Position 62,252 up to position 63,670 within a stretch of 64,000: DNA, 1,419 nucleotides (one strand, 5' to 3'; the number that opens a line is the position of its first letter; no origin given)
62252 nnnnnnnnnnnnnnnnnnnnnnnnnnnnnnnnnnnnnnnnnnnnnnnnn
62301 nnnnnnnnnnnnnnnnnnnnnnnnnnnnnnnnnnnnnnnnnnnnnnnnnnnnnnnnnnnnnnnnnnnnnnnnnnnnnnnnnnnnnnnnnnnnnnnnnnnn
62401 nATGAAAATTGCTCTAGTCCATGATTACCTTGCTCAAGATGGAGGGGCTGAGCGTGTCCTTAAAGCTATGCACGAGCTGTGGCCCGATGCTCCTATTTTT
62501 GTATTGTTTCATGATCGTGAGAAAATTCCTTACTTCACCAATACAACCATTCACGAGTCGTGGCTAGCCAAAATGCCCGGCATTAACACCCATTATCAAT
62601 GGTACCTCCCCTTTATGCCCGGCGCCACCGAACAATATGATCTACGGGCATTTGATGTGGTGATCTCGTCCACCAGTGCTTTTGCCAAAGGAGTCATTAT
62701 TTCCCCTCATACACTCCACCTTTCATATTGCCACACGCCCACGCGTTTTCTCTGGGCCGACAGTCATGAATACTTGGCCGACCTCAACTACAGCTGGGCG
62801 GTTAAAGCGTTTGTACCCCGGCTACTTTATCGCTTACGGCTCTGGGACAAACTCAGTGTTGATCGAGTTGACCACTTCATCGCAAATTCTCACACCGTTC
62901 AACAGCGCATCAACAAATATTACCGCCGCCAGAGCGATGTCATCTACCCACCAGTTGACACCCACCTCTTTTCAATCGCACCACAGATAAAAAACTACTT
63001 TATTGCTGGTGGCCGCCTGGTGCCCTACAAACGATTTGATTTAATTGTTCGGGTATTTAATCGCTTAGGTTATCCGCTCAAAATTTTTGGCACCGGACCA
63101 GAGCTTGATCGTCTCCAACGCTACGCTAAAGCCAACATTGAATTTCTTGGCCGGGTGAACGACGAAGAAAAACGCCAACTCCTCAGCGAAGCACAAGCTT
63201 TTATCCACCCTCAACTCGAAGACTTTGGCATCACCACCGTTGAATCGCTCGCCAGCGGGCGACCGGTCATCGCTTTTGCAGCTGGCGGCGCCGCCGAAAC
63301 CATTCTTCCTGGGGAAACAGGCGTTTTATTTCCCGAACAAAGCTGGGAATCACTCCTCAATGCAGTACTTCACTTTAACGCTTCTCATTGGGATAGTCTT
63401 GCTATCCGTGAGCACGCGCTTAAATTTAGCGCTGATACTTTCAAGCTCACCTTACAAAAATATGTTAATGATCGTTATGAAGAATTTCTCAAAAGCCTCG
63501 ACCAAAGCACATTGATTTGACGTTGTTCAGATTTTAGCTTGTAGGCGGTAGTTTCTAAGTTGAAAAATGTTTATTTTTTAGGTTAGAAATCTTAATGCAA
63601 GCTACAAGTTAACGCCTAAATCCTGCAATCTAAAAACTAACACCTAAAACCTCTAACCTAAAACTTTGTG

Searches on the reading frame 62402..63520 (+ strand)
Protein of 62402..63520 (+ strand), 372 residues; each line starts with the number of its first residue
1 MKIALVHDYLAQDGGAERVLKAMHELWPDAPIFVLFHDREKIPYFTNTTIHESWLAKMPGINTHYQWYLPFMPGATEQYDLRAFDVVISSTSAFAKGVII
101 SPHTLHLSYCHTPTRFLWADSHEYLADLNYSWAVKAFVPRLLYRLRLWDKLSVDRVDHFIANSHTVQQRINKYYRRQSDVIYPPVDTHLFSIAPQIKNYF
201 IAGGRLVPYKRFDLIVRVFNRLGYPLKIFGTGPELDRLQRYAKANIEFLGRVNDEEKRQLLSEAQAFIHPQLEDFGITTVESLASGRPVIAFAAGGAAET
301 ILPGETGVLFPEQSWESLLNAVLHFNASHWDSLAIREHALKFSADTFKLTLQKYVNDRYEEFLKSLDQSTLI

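Call 34: search_protein_families(library=pfam, proteins=[window:62402-63520:+], max_evalue=0.0001)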
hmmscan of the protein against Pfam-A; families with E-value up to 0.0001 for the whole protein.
window:62402-63520:+ (372 aa): 3 families
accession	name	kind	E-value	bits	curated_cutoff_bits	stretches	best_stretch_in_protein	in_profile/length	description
PF00534.26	Glycos_transf_1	-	5.5e-25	88.3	26.4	1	197-323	15-153/172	Glycosyl transferases group 1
PF13692.12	Glyco_trans_1_4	-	3.7e-21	76.3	27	1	200-324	4-138/142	Glycosyl transferases group 1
PF13439.12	Glyco_transf_4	-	1.5e-09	38.5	28.5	1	14-188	2-169/170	Glycosyltransferase Family 4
